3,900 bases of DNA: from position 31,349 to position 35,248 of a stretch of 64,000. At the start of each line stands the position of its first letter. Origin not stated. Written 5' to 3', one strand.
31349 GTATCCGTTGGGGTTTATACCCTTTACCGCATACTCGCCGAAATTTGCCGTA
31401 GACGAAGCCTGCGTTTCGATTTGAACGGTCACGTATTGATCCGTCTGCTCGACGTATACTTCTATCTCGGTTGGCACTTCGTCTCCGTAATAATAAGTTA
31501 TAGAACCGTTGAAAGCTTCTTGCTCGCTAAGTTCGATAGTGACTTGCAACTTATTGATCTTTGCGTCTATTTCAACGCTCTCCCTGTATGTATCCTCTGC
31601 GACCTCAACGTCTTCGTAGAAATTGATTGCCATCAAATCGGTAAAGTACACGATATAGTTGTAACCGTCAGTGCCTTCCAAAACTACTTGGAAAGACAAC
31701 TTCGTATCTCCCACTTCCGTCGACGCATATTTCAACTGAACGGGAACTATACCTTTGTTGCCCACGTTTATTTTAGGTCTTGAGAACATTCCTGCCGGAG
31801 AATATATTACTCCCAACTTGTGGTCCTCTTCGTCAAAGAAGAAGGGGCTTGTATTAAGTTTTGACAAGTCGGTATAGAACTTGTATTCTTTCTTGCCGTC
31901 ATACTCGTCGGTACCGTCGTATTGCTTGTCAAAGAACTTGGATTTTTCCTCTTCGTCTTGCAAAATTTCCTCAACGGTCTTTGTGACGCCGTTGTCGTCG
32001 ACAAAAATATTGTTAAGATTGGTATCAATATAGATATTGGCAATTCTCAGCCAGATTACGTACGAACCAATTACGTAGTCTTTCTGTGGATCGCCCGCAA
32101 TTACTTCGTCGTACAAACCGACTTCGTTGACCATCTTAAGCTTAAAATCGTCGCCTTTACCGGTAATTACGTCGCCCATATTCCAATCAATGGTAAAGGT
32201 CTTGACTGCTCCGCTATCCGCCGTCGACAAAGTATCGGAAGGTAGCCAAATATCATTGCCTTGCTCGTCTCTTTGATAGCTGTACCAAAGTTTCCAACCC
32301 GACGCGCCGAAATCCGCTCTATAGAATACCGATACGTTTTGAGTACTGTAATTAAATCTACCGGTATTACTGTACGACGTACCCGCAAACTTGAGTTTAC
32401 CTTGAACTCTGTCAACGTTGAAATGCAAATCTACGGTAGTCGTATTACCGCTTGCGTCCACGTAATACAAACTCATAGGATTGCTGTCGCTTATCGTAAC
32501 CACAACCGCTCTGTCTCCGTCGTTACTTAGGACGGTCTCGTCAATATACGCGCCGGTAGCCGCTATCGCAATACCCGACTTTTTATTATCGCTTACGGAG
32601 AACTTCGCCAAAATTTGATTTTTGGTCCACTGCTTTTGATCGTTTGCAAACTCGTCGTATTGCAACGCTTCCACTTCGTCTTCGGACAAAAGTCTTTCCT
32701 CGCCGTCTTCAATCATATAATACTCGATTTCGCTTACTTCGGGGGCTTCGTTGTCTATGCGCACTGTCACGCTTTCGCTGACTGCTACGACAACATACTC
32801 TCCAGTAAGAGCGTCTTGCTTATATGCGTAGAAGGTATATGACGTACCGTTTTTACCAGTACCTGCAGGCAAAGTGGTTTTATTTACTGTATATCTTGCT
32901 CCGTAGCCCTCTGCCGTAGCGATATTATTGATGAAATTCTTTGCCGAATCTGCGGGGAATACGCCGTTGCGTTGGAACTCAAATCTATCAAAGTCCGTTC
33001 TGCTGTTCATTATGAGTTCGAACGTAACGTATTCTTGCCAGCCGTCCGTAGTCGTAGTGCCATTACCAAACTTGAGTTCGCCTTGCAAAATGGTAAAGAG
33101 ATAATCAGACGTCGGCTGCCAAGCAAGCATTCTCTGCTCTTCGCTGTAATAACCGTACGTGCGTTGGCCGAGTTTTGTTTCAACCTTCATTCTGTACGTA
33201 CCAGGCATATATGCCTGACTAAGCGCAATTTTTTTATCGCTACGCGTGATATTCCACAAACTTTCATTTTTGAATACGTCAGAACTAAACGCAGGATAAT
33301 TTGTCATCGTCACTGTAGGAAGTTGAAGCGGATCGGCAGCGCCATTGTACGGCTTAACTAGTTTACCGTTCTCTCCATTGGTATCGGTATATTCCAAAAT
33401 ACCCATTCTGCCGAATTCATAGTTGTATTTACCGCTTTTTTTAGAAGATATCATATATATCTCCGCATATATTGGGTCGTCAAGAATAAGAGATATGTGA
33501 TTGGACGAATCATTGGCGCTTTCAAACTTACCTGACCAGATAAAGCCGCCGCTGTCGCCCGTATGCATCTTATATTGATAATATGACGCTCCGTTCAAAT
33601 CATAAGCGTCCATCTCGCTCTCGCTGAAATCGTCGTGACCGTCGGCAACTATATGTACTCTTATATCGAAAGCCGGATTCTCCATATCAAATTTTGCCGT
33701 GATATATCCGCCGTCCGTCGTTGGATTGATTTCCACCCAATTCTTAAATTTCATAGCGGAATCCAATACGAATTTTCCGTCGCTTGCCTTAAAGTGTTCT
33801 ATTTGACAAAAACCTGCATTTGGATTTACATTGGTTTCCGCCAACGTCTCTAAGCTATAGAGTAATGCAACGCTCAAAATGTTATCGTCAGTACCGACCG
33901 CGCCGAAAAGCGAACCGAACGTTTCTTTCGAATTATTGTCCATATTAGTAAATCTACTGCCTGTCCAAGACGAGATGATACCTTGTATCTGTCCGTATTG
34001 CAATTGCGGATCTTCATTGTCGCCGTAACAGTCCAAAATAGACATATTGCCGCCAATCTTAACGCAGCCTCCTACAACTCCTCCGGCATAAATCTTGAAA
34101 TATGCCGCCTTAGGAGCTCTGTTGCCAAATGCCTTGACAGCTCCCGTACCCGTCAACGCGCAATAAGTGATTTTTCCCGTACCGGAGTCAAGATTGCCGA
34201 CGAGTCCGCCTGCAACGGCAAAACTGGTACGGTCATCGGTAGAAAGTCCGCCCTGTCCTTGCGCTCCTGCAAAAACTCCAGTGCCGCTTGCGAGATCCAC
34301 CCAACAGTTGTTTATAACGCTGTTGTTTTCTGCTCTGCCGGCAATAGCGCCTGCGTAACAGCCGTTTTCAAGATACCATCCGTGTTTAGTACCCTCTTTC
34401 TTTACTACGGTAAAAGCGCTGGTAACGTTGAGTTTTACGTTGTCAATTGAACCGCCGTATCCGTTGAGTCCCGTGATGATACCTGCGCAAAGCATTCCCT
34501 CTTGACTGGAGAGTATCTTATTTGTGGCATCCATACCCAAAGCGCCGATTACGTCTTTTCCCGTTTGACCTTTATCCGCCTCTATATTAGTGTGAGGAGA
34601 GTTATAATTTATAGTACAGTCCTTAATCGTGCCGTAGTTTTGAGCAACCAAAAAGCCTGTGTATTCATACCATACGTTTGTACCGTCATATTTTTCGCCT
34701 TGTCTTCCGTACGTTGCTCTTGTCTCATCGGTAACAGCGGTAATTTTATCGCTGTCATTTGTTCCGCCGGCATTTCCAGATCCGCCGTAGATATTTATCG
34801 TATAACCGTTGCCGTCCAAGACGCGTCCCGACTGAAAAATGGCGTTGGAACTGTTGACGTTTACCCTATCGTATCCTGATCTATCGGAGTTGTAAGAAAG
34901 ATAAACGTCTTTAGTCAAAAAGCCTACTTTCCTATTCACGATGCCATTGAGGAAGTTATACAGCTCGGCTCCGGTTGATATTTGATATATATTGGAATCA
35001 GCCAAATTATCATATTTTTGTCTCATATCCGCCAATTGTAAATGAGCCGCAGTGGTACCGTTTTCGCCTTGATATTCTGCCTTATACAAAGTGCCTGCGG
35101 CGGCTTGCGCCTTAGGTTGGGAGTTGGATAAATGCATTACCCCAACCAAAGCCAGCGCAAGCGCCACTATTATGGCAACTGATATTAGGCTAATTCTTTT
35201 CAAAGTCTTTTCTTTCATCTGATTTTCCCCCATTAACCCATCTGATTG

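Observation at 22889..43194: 20.3-kb operon of three contiguous giant envelope proteins (2653 + 1924 + 2184 aa)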

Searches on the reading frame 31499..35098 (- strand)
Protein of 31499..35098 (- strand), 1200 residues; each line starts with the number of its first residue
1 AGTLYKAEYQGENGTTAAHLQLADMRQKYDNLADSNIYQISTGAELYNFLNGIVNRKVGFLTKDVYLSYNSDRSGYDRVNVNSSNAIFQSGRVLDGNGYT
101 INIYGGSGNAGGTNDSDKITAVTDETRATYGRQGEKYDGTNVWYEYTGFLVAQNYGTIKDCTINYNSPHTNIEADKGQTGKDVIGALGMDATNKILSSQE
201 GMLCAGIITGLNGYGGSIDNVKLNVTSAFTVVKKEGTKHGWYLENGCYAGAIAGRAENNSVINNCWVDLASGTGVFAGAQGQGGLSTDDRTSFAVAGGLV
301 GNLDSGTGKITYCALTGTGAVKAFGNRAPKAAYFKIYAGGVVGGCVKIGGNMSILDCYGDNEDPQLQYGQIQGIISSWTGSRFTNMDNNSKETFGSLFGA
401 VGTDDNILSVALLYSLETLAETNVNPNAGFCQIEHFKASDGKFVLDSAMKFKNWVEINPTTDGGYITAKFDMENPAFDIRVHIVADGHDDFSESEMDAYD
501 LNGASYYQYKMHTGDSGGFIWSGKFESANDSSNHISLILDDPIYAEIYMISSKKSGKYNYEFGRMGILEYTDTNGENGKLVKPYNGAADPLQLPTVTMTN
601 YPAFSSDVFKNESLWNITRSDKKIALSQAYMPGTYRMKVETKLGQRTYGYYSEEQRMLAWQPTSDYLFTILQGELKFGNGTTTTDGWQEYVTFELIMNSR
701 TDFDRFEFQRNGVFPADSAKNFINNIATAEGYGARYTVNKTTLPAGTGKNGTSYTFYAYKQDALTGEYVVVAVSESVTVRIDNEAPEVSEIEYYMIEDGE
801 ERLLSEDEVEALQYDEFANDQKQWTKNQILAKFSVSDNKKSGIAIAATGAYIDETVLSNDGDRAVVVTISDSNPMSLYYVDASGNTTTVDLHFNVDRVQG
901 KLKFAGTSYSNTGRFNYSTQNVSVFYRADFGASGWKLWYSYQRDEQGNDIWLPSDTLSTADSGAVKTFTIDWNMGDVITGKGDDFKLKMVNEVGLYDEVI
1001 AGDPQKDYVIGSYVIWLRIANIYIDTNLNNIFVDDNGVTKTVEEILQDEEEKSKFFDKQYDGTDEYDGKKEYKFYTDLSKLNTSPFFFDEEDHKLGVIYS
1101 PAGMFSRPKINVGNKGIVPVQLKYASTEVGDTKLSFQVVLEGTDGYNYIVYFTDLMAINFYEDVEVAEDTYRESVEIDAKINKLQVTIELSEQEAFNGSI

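Call 59: predict_structure(alignment_id=A4)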
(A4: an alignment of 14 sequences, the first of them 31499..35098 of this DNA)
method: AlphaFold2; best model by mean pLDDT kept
length: 1200 residues; sequences in the alignment: 14
mean_pLDDT: 74.2   pTM: 0.46
mean pLDDT of the five models: 74.2, 70.1, 68.8, 66.3, 64.3
residues with pLDDT >= 90: 141; 70-90: 701; 50-70: 200; < 50: 158
segments of 3 or more residues with pLDDT < 50: 114-138, 454-563, 1185-1200
pLDDT, mean of each block of 10 residues (from residue 1): 52 74 89 89 93 89 95 91 86 92 92 45 36 40 79 88 93 85 67 82 82 73 93 82 86 73 89 90 72 89 74 86 90 88 71 71 71 80 89 78 69 69 62 60 69 42 38 38 31 39 35 32 31 32 31 39 61 73 74 79 71 83 81 84 56 60 78 83 72 85 87 83 74 83 64 87 80 85 78 86 86 68 81 82 79 81 87 86 81 86 84 67 86 85 78 75 83 74 87 84 82 81 88 81 87 85 68 84 77 81 70 82 85 88 77 82 61 86 57 37
secondary structure, 60 per line:
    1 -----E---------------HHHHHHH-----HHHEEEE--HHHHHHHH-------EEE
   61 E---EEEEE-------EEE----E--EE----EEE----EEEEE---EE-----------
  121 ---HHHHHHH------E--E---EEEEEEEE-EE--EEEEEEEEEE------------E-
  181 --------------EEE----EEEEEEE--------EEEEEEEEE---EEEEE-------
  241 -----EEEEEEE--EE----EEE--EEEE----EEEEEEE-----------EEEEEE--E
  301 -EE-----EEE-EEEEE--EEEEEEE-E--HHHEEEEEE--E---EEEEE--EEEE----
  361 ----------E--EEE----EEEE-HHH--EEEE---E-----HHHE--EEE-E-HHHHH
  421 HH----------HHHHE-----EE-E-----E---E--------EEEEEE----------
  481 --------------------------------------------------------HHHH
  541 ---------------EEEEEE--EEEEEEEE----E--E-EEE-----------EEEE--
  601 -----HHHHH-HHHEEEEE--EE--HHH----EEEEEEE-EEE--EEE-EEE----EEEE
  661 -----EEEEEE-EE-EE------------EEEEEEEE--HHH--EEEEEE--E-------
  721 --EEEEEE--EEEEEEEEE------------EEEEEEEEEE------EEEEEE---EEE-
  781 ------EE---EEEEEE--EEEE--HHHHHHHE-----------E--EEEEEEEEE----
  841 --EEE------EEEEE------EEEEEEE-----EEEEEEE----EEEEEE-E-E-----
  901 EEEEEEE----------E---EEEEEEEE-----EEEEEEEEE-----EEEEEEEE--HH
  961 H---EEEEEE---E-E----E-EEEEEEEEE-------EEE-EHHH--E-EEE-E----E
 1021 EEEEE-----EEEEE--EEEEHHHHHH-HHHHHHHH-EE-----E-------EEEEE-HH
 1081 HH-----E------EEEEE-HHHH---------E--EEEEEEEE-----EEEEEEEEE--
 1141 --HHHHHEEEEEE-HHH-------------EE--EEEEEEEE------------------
elements in order (helices of 4 or more, strands of 3 or more residues): H22-28 E37-40 H43-50 E58-61 E65-69 E77-79 E93-95 E100-104 H124-130 E144-151 E157-166 E195-197 E202-208 E217-225 E229-233 E246-252 E261-263 E266-269 E274-280 E292-297 E309-311 E313-317 E320-326 E334-339 E346-350 E353-356 E374-376 E381-384 E391-394 E410-412 H416-422 H433-436 E465-470 H537-540 E556-561 E564-571 E581-583 E595-598 H606-610 E615-619 E633-639 E641-643 E646-648 E650-652 E657-660 E666-671 E690-697 E705-710 E723-728 E731-739 E752-761 E768-773 E777-779 E792-797 E800-803 H806-812 E828-836 E843-845 E852-856 E863-869 E875-881 E886-891 E901-907 E922-929 E935-943 E949-956 E965-970 E983-991 E999-1001 E1011-1013 E1020-1025 E1031-1035 E1038-1041 H1042-1047 H1049-1056 E1073-1077 H1079-1082 E1095-1099 H1101-1104 E1117-1124 E1130-1138 H1143-1147 E1148-1153 E1175-1182
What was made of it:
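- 29459..35218 (-): Gene B: type I membrane giant, 1919 aa (1924 aa if translated from 35233). AF2 model of residues 41-1240 has pLDDT 74 (call 59).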

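Call 62: fold_search(model_id=the predicted structure, library=pdb)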
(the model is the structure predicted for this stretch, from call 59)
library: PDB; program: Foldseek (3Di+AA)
matches with E <= 10: 1551; with E <= 0.001: 11
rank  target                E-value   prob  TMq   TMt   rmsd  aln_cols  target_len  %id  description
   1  8wa2_F                3.8e-05  0.97  0.11  0.10  19.3       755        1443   10  cryo-EM structure of native mastigonemes isolated from Chlamydomonas reinhardtii at 3.0 angstrom resolution (released 2024-04-10)
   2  4p99_A                7.3e-05  0.99  0.08  0.18  28.9       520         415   12  Ca2+-stabilized adhesin helps an Antarctic bacterium reach out and bind ice (released 2014-06-18)
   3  7t62_B                9.5e-05  0.99  0.08  0.19  35.4       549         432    9  GPC2 HEP CT3 complex (released 2021-12-22)
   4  5oj2_A                1.2e-04  0.87  0.08  0.12  28.6       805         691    8  Crystal structure of the chicken MDGA1 ectodomain (released 2017-08-23)
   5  6za2_B                1.7e-04  1.00  0.08  0.08  28.6       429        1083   11  Crystal structure of dimeric latent PorU from Porphyromonas gingivalis (released 2021-09-29)
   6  6za2_A                2.0e-04  0.99  0.08  0.09  28.4       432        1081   10  Crystal structure of dimeric latent PorU from Porphyromonas gingivalis (released 2021-09-29)
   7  8wa2_C                3.8e-04  0.69  0.10  0.09  19.3       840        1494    9  cryo-EM structure of native mastigonemes isolated from Chlamydomonas reinhardtii at 3.0 angstrom resolution (released 2024-04-10)
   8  6xi3                  4.9e-04  1.00  0.12  0.30  28.3       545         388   13  Crystal structure of tetra-tandem repeat in extending region of large adhesion protein (released 2020-10-14)
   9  6qx4_A                6.4e-04  0.57  0.08  0.12  27.4       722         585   10  Structure of the Bacillus anthracis Sap S-layer assembly domain (released 2019-07-31)
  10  4aq1_C                8.8e-04  0.38  0.07  0.11  38.1       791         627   11  Structure of the SbsB S-layer protein of Geobacillus stearothermophilus PV72p2 in complex with nanobody KB6 (released 2012-06-13)
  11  7q1y_A                9.2e-04  0.38  0.07  0.07  43.3       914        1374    6  X-ray structure of human A2ML1 (released 2022-04-20)
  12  1cwv                  1.1e-03  0.96  0.10  0.19  26.7       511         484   10  CRYSTAL STRUCTURE OF INVASIN: A BACTERIAL INTEGRIN-BINDING PROTEIN (released 1999-10-13)
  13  5irb_A                1.1e-03  0.93  0.08  0.19  17.1       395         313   11  Structural insight into host cell surface retention of a 1.5-MDa bacterial ice-binding adhesin (released 2017-07-19)
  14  9mfg_A                1.1e-03  0.97  0.08  0.21  15.0       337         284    7  Complex of IL23 receptor and VHH (released 2025-05-21)
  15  7ptp_A                1.6e-03  0.87  0.13  0.18  21.4       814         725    8  In-situ structure of pentameric S-layer protein (released 2021-12-15)
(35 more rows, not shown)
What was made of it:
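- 29459..35218 (-): Foldseek hits are tandem Ig-like arrays of adhesins and S-layer proteins (call 62).
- Closest known: Fibrillar adhesins / fibrillar-adhesin-like proteins. Same: Foldseek matches for B include MpIBP, a large adhesion protein extender region, invasin and FdeC (call 62).
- Closest known: Firmicute S-layer proteins. Same: Chains of Ig-like domains on the cell surface (call 62).
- B is tandem Ig-like arrays as in MpIBP, invasin, FdeC and the Sap/SbsB S-layer proteins (calls 59, 62). Foldseek hits for B include the S-layer proteins Sap, SbsB and a pentameric S-layer protein (call 62).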

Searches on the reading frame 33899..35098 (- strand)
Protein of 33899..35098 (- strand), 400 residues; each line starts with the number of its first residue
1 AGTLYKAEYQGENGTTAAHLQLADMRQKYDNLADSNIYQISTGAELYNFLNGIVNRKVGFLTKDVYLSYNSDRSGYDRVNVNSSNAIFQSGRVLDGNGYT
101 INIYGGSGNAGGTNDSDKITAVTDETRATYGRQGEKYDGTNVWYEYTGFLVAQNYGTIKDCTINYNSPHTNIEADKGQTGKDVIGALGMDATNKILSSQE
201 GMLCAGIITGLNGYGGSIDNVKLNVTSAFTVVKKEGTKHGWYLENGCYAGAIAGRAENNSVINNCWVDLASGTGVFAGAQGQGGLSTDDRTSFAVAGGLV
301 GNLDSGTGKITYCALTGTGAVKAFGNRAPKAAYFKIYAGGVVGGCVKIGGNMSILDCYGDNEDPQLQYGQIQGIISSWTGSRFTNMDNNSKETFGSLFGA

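Call 81: search_protein_families(library=pfam, alignment_id=A6, max_evalue=10)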
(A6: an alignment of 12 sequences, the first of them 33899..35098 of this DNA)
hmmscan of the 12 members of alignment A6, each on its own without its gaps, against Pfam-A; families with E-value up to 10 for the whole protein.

A. member 1, window:33899-35098:- (400 aa): 0 families

B. families by the number of members that match (of 12 scanned): 6 families
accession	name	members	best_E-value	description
PF07581.17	Glug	4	0.0063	The GLUG motif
PF01531.22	Glyco_transf_11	1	0.012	Glycosyl transferase family 11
PF17046.10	Ses_B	1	0.033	SesB domain on fungal death-pathway protein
PF16083.10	Phage_holin_3_3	1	0.066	LydA holin phage, holin superfamily III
PF19601.4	DUF6106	1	0.16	Family of unknown function (DUF6106)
PF09274.16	ParG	1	0.21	ParG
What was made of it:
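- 33899..34981 (-): Head region of B: glycine-rich repeats (GLUG-like), homologous to the head of C. GLUG found in 4 of 12 heads, best E = 0.006 (call 81).
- On GLUG-motif proteins (Pfam PF07581): Best E = 0.0063, in 4 of 12 B/C head regions (call 81).
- Checked: GLUG reaches only E = 0.006, in 4 of 12 head regions (call 81).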
